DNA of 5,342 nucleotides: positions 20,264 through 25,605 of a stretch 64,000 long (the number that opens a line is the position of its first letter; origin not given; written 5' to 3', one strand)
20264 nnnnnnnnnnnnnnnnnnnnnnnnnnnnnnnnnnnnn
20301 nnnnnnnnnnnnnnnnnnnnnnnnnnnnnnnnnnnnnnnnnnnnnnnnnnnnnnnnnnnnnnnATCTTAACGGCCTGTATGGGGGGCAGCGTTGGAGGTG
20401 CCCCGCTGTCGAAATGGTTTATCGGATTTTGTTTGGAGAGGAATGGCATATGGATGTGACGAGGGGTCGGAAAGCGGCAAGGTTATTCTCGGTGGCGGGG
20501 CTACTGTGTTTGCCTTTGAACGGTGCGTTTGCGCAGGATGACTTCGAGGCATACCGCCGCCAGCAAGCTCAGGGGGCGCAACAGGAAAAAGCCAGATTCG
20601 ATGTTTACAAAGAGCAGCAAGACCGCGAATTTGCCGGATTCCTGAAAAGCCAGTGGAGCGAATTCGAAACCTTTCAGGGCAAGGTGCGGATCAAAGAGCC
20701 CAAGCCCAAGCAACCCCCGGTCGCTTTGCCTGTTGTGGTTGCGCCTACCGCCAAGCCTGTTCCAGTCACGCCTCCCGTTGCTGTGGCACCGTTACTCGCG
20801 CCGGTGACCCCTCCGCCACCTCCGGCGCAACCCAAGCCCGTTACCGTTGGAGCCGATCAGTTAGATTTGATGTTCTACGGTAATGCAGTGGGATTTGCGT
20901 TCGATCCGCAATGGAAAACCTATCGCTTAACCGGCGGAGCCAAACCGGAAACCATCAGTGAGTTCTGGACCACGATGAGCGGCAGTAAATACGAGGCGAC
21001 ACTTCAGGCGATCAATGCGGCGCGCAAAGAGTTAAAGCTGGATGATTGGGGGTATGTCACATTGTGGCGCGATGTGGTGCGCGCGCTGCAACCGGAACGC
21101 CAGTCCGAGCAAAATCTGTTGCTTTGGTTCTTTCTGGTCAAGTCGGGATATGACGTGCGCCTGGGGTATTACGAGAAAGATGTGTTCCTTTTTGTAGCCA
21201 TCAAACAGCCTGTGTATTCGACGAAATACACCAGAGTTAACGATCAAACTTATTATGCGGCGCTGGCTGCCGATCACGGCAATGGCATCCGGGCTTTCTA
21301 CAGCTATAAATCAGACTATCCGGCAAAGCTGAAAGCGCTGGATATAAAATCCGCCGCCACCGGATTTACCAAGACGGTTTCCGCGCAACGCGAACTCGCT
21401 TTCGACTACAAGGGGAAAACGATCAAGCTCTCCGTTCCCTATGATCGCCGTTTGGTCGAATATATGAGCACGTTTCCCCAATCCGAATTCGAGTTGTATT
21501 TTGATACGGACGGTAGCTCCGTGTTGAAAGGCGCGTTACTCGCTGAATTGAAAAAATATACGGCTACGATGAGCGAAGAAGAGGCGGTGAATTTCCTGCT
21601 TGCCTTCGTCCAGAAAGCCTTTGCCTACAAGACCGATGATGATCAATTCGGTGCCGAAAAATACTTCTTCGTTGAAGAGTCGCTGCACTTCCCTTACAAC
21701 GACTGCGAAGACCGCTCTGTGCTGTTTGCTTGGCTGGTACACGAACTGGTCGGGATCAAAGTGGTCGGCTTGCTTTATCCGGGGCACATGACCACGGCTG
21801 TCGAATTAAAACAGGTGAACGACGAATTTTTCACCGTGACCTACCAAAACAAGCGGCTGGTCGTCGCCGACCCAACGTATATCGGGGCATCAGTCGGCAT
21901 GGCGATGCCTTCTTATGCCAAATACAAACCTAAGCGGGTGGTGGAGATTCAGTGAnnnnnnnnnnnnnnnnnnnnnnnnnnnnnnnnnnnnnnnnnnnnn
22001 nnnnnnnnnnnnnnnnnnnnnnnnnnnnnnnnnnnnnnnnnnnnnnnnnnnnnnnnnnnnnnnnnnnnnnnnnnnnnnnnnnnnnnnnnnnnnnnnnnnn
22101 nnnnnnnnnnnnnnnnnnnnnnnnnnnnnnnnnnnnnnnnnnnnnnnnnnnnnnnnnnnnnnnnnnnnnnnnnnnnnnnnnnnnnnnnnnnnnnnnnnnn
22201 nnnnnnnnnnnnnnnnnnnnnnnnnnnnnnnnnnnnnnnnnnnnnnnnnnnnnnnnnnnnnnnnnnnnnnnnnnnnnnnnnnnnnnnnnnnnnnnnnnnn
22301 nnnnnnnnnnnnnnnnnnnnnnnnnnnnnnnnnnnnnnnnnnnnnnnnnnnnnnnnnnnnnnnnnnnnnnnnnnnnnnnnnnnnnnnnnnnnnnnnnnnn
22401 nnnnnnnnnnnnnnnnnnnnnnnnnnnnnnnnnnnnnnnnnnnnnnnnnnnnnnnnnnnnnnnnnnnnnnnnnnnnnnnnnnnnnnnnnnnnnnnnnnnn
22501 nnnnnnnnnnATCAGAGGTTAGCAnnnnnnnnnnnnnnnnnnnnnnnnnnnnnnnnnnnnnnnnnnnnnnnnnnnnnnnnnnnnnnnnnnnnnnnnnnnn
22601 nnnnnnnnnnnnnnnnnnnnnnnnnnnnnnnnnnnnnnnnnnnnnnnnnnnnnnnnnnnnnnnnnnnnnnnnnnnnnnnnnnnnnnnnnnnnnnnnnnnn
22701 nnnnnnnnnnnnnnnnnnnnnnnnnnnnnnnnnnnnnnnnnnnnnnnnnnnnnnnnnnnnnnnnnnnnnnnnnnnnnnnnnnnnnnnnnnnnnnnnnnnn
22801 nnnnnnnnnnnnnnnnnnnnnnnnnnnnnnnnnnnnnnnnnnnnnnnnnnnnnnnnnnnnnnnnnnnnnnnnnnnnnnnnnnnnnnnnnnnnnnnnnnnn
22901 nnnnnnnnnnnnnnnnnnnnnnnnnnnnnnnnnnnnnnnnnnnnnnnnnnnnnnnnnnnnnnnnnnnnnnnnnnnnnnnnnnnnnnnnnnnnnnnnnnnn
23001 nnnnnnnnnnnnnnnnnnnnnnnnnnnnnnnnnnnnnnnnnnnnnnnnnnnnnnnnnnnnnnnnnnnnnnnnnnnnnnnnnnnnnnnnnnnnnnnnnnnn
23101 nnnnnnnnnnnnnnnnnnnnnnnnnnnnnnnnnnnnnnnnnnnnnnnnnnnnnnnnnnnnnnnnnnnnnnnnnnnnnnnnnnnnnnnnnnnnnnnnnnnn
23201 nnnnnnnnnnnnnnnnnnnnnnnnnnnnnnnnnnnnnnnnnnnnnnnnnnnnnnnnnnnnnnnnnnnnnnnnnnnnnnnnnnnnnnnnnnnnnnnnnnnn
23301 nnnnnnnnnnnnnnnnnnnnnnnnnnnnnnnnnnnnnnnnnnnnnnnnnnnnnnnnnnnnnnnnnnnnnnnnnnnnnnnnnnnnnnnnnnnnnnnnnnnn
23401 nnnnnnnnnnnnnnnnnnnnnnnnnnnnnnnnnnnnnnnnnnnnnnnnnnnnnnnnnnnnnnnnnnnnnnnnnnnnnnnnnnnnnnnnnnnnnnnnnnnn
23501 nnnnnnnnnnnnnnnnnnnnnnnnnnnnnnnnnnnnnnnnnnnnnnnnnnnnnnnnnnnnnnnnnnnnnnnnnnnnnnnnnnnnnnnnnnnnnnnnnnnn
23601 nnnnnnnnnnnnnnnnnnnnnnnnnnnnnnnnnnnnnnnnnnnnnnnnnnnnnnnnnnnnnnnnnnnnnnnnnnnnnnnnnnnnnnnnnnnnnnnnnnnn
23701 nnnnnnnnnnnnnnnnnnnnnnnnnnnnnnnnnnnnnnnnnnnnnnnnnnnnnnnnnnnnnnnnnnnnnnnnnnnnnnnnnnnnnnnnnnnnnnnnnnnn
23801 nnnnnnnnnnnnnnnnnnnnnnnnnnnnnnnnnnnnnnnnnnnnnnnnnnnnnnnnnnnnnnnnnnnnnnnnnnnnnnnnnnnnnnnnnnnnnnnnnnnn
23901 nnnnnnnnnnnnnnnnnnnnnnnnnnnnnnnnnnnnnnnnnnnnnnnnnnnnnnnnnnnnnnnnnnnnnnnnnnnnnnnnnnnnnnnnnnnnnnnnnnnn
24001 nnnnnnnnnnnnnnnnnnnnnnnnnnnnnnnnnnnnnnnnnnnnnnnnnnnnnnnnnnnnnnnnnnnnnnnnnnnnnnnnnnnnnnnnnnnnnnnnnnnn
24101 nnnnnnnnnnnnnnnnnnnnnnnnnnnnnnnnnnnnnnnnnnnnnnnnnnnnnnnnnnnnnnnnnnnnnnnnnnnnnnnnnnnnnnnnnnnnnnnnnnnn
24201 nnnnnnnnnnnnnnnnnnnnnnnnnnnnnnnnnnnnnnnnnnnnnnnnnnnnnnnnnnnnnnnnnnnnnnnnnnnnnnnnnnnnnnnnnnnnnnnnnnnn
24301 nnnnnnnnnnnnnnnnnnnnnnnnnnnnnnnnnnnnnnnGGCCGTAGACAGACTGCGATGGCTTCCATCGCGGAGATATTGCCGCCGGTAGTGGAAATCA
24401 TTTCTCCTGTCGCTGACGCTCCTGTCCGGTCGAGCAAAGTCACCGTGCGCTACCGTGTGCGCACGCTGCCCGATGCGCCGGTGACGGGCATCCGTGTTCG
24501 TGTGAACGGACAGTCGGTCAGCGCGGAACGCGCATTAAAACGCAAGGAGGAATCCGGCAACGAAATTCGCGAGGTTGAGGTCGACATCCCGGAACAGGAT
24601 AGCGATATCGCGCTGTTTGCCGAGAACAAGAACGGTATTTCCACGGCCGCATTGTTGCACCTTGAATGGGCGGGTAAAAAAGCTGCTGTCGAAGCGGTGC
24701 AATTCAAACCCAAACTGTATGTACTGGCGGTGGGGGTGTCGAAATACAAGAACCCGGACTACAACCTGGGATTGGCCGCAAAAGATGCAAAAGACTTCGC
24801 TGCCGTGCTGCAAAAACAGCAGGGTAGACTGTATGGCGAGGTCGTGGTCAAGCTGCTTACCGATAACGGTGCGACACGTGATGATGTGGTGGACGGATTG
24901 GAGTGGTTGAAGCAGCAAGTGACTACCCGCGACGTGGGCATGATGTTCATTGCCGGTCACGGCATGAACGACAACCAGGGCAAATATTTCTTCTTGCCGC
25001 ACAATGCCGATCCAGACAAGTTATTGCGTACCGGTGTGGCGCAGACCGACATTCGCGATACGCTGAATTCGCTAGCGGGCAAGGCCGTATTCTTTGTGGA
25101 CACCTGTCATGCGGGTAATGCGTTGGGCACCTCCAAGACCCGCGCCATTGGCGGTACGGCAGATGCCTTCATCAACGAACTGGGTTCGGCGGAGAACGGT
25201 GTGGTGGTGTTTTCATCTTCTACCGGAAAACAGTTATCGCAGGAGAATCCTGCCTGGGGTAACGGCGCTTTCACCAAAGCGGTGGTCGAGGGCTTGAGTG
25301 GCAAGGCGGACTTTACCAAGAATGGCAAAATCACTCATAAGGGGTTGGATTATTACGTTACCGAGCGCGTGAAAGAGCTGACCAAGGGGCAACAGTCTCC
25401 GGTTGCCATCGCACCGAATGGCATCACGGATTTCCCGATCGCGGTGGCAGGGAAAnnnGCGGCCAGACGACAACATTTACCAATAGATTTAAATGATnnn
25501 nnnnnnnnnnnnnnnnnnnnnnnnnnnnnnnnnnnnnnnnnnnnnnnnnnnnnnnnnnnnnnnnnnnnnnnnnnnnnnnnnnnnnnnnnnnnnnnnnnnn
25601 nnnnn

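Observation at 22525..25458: Caspase with an intact catalytic dyad fused to a WD40 propeller and carrying a secretion signal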

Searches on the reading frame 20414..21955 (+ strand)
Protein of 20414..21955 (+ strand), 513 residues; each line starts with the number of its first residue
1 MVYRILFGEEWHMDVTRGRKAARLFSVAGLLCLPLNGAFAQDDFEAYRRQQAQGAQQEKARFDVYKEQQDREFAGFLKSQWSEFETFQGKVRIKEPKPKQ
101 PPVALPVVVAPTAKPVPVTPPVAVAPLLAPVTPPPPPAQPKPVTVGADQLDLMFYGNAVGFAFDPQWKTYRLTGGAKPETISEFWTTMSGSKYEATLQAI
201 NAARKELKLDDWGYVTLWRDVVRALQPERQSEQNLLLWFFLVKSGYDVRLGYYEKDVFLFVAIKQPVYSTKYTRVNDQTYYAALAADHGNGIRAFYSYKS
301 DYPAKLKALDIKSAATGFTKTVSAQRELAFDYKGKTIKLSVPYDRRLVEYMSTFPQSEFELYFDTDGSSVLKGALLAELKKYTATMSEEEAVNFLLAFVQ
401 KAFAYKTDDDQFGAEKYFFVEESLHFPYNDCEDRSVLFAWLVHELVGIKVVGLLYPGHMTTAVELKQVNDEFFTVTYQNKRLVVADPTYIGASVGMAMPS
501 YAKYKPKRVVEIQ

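Call 7: search_protein_families(library=pfam, proteins=[window:20414-21955:+], max_evalue=0.01)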
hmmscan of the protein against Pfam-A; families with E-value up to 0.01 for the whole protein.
window:20414-21955:+ (513 aa): 0 families

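Call 8: search_protein_families(library=ncbifam, proteins=[window:20414-21955:+], max_evalue=0.01)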
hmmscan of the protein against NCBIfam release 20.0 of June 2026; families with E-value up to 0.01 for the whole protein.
window:20414-21955:+ (513 aa): 0 families

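Call 46: search_protein_families(library=padloc, proteins=[window:20414-21955:+], max_evalue=0.01)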
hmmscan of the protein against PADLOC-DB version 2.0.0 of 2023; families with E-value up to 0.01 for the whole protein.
window:20414-21955:+ (513 aa): 0 families

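Call 85: search_solved_structures(query=window:20450-21955:+, max_evalue=1, show_alignments=1)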
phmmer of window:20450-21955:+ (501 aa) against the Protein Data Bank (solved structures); distinct sequences matched with E-value up to 1: 1.
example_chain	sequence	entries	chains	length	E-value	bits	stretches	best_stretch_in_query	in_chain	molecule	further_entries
4ofq_A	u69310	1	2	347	0.42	12.6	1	353-409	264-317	Putative cell surface protein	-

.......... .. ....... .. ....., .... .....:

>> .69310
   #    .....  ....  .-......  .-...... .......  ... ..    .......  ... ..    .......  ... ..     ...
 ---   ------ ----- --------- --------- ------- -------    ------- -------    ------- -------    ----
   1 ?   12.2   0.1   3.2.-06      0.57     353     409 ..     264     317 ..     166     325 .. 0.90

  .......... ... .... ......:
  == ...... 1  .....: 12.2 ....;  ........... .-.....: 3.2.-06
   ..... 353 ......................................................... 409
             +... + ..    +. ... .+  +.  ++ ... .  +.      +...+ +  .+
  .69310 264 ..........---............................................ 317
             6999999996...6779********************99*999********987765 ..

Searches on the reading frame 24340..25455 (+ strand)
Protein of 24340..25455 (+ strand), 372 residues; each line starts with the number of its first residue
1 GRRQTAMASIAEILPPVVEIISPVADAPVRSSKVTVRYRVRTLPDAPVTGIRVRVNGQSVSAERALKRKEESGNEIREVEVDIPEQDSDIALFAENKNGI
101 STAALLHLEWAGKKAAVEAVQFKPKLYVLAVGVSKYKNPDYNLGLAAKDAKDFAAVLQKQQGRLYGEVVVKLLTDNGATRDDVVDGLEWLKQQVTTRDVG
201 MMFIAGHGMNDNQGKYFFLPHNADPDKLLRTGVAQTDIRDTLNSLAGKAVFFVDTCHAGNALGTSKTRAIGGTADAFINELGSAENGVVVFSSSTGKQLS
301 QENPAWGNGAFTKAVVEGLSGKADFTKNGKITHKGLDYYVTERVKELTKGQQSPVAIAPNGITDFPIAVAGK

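Call 45: predict_structure(alignment_id=A4)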
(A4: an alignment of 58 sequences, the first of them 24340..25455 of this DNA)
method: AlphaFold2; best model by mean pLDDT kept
length: 372 residues; sequences in the alignment: 58
mean_pLDDT: 86.8   pTM: 0.72
mean pLDDT of the five models: 86.8, 86.2, 86.0, 84.9, 84.2
residues with pLDDT >= 90: 258; 70-90: 57; 50-70: 33; < 50: 24
segments of 3 or more residues with pLDDT < 50: 1-5, 266-284
pLDDT, mean of each block of 10 residues (from residue 1): 52 87 96 95 90 88 59 78 94 92 94 70 93 97 97 98 97 98 98 94 96 92 95 94 90 85 52 42 60 85 95 98 95 97 96 88 89 66
secondary structure, 60 per line:
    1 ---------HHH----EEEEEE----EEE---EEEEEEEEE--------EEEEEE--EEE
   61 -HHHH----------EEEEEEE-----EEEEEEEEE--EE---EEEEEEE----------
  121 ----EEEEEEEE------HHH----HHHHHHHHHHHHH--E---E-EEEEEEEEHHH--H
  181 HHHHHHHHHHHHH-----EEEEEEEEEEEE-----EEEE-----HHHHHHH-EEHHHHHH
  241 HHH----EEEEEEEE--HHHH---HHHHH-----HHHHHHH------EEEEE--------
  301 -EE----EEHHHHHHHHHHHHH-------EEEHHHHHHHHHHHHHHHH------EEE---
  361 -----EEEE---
elements in order: E17-22 E27-29 E33-41 E50-55 E58-60 H62-65 E76-82 E88-96 E104-110 E125-132 H146-158 E167-174 H180-193 E199-210 E216-219 H225-231 H235-243 E248-255 H258-261 H265-269 H275-281 E288-292 H310-322 E330-332 H333-348 E355-357 E366-369
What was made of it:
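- On Peptidase family C14 (clan CD): AF2 of aa 606-977 (pLDDT 86.8, call 45).
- AF2 of aa 606-977: pLDDT 86.8 (call 45).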

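Call 49: fold_search(model_id=the predicted structure, library=pdb)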
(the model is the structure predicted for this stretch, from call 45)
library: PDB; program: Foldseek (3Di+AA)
matches with E <= 10: 1968; with E <= 0.001: 128
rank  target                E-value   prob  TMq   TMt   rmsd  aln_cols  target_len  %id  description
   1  3bij_B                9.7e-12  1.00  0.46  0.63   8.6       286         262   17  Crystal structure of protein GSU0716 from Geobacter sulfurreducens. Northeast Structural Genomics target GsR13 (released 2007-12-11)
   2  3bij_C                1.8e-11  1.00  0.47  0.65   8.0       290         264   17  Crystal structure of protein GSU0716 from Geobacter sulfurreducens. Northeast Structural Genomics target GsR13 (released 2007-12-11)
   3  3uo8_C                3.3e-11  1.00  0.49  0.50   4.8       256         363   19  Crystal structure of the MALT1 paracaspase (P1 form) (released 2011-12-21)
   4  3bij_A                3.7e-11  1.00  0.45  0.62   8.6       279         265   18  Crystal structure of protein GSU0716 from Geobacter sulfurreducens. Northeast Structural Genomics target GsR13 (released 2007-12-11)
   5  8v4x_D                9.9e-11  1.00  0.49  0.50   5.3       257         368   19  Structure of MALT1 in complex with an allosteric inhibitor (released 2024-05-01)
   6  3uo8_B                9.9e-11  1.00  0.49  0.50   4.9       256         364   18  Crystal structure of the MALT1 paracaspase (P1 form) (released 2011-12-21)
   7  4i1p_C                9.9e-11  1.00  0.48  0.47   5.3       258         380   19  Human MALT1 (caspase-IG3) in complex with activity based-probe (released 2014-07-09)
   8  7paw_B                1.2e-10  1.00  0.48  0.49   5.6       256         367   20  MALT1 in complex with compound 1 (released 2021-11-17)
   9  3v4o_A                1.5e-10  1.00  0.49  0.75   4.8       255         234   19  Human MALT1 (caspase domain) in complex with an irreversible peptidic inhibitor (released 2012-03-14)
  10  8v4x_C                2.5e-10  1.00  0.48  0.49   4.9       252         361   19  Structure of MALT1 in complex with an allosteric inhibitor (released 2024-05-01)
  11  8v4x_B                3.1e-10  1.00  0.48  0.49   4.8       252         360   20  Structure of MALT1 in complex with an allosteric inhibitor (released 2024-05-01)
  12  8v4x_E                6.1e-10  1.00  0.48  0.48   5.3       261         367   18  Structure of MALT1 in complex with an allosteric inhibitor (released 2024-05-01)
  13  8v4x_A                7.6e-10  1.00  0.48  0.48   5.1       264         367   18  Structure of MALT1 in complex with an allosteric inhibitor (released 2024-05-01)
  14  4i1p_A                8.9e-10  1.00  0.48  0.48   4.8       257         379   19  Human MALT1 (caspase-IG3) in complex with activity based-probe (released 2014-07-09)
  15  8v4x_F                8.9e-10  1.00  0.46  0.47   4.8       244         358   20  Structure of MALT1 in complex with an allosteric inhibitor (released 2024-05-01)
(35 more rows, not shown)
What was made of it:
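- On Peptidase family C14 (clan CD): Foldseek: 3bij E 1e-11, MALT1 TMt 0.75, Yca1, AtMC4/9, procaspase-1 (call 49)
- Closest known: MALT1 paracaspase. Same: High structural similarity of the catalytic domain (3v4o_A TMt 0.75, call 49).
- Checked: The fold is recovered (call 49).
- For the C-terminal part it finds GSU0716/3bij (E 1e-11), the MALT1 caspase domain (TMt 0.75), Yca1 and plant metacaspases, and Ig/Fn3 modules (call 49). The Ig-like domain next to a clan CD catalytic domain (call 49).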
